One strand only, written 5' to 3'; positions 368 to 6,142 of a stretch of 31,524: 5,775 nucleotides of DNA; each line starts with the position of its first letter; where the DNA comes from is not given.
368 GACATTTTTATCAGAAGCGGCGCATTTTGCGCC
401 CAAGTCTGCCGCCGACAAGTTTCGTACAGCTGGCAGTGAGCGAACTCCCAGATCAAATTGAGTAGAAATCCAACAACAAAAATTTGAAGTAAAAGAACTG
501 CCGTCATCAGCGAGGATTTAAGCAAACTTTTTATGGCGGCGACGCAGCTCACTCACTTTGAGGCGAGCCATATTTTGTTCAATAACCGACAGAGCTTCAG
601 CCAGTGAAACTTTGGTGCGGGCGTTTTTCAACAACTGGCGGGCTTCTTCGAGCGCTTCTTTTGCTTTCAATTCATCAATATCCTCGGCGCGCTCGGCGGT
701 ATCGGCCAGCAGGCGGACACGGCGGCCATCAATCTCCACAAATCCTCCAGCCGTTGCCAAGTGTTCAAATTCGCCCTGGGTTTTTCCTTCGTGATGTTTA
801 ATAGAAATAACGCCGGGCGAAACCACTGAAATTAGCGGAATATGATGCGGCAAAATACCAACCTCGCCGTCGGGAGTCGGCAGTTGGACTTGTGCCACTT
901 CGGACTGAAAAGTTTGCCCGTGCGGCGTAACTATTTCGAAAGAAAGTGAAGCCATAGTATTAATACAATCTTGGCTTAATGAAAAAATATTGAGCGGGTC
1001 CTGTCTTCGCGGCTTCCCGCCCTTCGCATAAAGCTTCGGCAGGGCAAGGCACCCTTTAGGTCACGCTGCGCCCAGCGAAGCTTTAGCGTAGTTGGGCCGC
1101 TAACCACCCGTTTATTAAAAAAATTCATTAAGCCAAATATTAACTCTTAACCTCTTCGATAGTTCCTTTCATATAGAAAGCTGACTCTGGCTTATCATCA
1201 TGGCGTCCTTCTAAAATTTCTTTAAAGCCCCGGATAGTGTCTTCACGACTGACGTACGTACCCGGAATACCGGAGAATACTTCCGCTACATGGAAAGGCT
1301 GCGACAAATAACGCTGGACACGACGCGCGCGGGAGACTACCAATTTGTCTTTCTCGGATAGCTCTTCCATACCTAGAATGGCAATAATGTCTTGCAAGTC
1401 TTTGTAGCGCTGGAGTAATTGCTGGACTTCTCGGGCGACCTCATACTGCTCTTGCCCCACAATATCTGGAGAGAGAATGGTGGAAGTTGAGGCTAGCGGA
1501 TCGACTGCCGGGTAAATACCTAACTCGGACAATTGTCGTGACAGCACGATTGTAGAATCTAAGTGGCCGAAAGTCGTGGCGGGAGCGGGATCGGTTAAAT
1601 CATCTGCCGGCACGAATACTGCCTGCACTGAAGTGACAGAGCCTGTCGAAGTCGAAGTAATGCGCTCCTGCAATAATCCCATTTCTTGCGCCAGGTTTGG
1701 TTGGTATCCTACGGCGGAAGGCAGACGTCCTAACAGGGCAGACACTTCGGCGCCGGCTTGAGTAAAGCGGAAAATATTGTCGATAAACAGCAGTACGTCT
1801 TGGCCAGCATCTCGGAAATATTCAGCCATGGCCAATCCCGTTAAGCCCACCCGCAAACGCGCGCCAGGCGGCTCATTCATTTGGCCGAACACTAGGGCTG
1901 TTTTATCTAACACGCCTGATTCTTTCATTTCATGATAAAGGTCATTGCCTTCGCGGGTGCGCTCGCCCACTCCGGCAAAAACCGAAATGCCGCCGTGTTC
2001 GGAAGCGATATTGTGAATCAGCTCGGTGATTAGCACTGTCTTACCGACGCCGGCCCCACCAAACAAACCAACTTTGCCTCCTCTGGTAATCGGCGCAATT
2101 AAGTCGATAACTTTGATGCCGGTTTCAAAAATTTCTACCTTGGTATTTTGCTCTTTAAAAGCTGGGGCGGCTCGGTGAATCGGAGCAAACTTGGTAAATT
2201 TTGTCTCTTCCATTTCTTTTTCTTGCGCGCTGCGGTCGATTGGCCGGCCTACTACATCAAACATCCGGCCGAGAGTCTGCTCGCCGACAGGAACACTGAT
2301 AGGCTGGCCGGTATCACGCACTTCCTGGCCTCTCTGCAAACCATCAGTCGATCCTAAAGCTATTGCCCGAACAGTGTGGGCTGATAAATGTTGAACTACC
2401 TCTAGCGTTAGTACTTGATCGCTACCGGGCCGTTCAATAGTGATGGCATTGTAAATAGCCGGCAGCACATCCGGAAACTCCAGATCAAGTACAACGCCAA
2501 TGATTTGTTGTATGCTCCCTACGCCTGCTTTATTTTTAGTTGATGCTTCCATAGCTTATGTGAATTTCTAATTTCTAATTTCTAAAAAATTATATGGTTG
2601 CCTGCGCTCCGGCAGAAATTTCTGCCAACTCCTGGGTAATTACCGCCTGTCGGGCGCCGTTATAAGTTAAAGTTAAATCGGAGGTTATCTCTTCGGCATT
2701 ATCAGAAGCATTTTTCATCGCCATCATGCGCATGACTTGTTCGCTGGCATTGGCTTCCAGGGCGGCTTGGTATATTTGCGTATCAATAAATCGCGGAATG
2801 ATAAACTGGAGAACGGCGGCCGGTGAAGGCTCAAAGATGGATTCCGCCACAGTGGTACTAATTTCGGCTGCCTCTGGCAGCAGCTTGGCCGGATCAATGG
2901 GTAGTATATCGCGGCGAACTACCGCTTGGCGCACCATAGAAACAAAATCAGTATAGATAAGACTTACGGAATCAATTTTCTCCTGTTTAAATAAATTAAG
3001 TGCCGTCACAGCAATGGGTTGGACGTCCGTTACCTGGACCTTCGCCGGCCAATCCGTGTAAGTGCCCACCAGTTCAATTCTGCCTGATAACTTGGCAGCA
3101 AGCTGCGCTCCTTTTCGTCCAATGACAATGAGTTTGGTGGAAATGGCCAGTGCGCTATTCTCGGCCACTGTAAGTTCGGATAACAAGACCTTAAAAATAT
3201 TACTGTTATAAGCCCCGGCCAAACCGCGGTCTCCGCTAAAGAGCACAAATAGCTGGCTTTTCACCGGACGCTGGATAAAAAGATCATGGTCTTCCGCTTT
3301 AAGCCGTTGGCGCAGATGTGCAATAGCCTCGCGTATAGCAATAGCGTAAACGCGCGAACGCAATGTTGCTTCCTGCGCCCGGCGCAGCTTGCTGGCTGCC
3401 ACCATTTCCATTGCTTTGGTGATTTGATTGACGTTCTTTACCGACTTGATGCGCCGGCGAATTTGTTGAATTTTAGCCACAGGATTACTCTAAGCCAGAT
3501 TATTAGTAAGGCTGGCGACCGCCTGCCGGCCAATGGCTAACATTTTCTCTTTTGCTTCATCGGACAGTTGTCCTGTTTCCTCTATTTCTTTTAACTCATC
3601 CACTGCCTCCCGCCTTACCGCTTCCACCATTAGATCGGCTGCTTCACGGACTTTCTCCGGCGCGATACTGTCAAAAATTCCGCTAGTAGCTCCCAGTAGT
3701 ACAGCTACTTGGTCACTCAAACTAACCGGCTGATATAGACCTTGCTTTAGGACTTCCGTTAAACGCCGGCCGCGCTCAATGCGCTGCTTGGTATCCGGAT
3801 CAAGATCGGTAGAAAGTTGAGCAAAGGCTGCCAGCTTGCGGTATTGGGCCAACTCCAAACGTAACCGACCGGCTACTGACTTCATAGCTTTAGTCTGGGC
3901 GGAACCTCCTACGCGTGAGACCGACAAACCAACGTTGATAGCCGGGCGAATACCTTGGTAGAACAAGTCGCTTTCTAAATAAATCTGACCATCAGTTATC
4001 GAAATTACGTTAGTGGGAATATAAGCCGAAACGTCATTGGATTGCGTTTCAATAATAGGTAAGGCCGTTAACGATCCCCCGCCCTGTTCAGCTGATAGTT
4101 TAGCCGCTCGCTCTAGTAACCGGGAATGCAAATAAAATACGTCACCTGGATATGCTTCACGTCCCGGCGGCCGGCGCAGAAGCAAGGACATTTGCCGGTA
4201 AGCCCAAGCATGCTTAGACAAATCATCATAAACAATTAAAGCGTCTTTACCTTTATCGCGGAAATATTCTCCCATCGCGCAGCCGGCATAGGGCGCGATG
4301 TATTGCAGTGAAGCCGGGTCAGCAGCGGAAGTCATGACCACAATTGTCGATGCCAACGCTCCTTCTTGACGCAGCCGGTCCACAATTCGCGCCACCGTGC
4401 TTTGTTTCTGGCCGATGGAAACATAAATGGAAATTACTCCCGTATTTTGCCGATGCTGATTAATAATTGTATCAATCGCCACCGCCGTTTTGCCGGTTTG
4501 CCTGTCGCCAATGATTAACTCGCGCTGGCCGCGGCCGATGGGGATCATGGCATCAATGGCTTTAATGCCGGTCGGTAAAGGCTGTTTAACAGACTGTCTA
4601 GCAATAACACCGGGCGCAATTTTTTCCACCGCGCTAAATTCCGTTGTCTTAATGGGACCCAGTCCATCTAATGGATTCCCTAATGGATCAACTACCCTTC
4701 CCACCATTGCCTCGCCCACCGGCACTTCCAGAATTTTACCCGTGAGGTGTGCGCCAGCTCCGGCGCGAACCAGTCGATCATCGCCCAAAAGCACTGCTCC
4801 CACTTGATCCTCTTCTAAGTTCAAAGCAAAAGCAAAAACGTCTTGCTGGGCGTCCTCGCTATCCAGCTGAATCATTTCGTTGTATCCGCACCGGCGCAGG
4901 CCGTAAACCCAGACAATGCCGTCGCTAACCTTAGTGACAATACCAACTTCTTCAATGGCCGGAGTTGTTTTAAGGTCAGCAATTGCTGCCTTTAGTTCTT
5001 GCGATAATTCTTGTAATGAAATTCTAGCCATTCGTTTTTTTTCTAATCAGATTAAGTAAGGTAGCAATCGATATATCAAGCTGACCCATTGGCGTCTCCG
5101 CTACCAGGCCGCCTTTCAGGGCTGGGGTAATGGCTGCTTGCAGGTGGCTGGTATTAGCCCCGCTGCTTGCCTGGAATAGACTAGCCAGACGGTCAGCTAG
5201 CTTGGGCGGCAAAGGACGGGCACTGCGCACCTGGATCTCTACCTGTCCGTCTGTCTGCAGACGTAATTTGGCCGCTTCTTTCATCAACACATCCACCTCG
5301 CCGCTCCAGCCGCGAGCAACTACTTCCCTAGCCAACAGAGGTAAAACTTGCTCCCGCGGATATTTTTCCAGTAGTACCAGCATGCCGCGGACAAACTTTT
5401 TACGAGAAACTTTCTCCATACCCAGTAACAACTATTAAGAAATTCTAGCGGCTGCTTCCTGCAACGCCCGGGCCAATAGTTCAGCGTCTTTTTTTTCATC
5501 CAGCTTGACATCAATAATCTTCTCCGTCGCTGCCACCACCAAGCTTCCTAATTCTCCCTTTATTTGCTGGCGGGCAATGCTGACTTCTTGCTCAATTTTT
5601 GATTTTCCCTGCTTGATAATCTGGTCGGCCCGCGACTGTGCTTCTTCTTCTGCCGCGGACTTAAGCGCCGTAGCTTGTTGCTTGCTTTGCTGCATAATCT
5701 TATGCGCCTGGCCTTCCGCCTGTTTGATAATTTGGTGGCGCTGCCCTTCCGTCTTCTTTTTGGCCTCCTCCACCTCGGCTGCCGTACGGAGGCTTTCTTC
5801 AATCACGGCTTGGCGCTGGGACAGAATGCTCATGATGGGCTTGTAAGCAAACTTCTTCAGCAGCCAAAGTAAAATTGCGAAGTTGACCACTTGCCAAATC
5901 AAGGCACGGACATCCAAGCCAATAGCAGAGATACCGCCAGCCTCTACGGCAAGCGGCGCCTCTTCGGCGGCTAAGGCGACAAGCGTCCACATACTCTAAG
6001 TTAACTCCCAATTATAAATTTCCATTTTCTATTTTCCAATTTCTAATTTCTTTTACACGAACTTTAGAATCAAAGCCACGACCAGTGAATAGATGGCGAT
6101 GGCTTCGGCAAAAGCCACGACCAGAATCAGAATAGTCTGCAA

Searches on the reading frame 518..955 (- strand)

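Call 7: search_protein_families(library=pfam, proteins=[window:518-955:-], max_evalue=0.01)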
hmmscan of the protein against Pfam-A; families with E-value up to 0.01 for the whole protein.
window:518-955:- (145 aa): 2 families
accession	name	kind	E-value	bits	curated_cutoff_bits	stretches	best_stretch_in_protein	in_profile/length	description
PF02823.21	ATP-synt_DE_N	-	8.6e-23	80.6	27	1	4-87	1-80/80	ATP synthase, Delta/Epsilon chain, beta-sandwich domain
PF00401.25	ATP-synt_DE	-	1.6e-05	25.4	24.6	1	91-136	1-47/47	ATP synthase, Delta/Epsilon chain, long alpha-helix domain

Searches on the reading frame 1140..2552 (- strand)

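Call 7: search_protein_families(library=pfam, proteins=[window:1140-2552:-], max_evalue=0.01)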
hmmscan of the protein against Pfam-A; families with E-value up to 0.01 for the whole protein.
window:1140-2552:- (470 aa): 6 families
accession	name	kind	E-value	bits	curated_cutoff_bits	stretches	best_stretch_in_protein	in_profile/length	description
PF00006.31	ATP-synt_ab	-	5.4e-74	248.8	29.5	1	145-357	1-213/213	ATP synthase alpha/beta family, nucleotide-binding domain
PF02874.29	ATP-synt_ab_N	-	2.5e-18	66.8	20.9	1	14-82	1-69/69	ATP synthase alpha/beta family, beta-barrel domain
PF22919.1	ATP-synt_VA_C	-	4.1e-14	52.9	24.7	1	364-442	7-87/101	C-terminal domain of V and A type ATP synthase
PF03193.22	RsgA_GTPase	-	0.0017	18.6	30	1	147-216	95-164/174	RsgA GTPase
PF13191.12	AAA_16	-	0.0037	18.2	32.6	0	153-195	17-60/167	AAA ATPase domain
PF06745.19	ATPase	-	0.0068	16.2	26.6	1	143-214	2-72/231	KaiC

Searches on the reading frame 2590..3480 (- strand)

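Call 7: search_protein_families(library=pfam, proteins=[window:2590-3480:-], max_evalue=0.01)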
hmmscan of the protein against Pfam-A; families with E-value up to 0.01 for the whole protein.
window:2590-3480:- (296 aa): 1 family
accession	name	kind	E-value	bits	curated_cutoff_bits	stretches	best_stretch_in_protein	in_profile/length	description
PF00231.24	ATP-synt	-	2.9e-86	290.2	39.9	1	4-294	2-284/285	ATP synthase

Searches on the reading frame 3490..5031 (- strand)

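Call 7: search_protein_families(library=pfam, proteins=[window:3490-5031:-], max_evalue=0.01)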
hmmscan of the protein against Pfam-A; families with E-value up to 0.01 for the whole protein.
window:3490-5031:- (513 aa): 4 families
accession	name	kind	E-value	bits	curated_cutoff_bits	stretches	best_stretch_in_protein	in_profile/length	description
PF00006.31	ATP-synt_ab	-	4.4e-83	278.6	29.5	1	155-372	1-213/213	ATP synthase alpha/beta family, nucleotide-binding domain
PF00306.32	ATP-synt_ab_C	-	4e-40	137.5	27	1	379-500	1-122/126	ATP synthase alpha/beta chain, C terminal domain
PF02874.29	ATP-synt_ab_N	-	0.00024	22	20.9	1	28-92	4-63/69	ATP synthase alpha/beta family, beta-barrel domain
PF06745.19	ATPase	-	0.0023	17.8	26.6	1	153-215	2-65/231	KaiC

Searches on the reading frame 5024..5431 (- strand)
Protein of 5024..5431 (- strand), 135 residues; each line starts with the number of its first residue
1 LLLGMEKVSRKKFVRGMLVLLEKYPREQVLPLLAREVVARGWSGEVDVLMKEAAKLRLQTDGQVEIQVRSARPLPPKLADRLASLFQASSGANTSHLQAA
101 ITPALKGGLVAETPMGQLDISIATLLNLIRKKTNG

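Call 7: search_protein_families(library=pfam, proteins=[window:5024-5431:-], max_evalue=0.01)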
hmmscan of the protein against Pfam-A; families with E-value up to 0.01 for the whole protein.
window:5024-5431:- (135 aa): 2 families
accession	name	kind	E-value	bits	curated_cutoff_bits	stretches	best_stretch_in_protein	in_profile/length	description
PF00213.23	OSCP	-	4.6e-09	37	22.3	1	41-131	80-170/172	ATP synthase delta (OSCP) subunit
PF20003.4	fvmX5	-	0.0055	17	24.2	0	15-68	24-70/187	FtsH ternary system domain X5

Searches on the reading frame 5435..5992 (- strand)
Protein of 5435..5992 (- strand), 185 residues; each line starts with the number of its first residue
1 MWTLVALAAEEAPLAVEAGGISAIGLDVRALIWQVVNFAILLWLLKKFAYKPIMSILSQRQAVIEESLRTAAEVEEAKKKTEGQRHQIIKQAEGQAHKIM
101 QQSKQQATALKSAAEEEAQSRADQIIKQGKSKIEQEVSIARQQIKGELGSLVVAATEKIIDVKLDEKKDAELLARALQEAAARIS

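Call 7: search_protein_families(library=pfam, proteins=[window:5435-5992:-], max_evalue=0.01)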
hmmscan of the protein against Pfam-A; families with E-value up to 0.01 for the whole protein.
window:5435-5992:- (185 aa): 1 family
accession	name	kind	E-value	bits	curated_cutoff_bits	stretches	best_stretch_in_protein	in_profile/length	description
PF00430.23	ATP-synt_B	-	9.4e-23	81.2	28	1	31-160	2-131/132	ATP synthase B/B' CF(0)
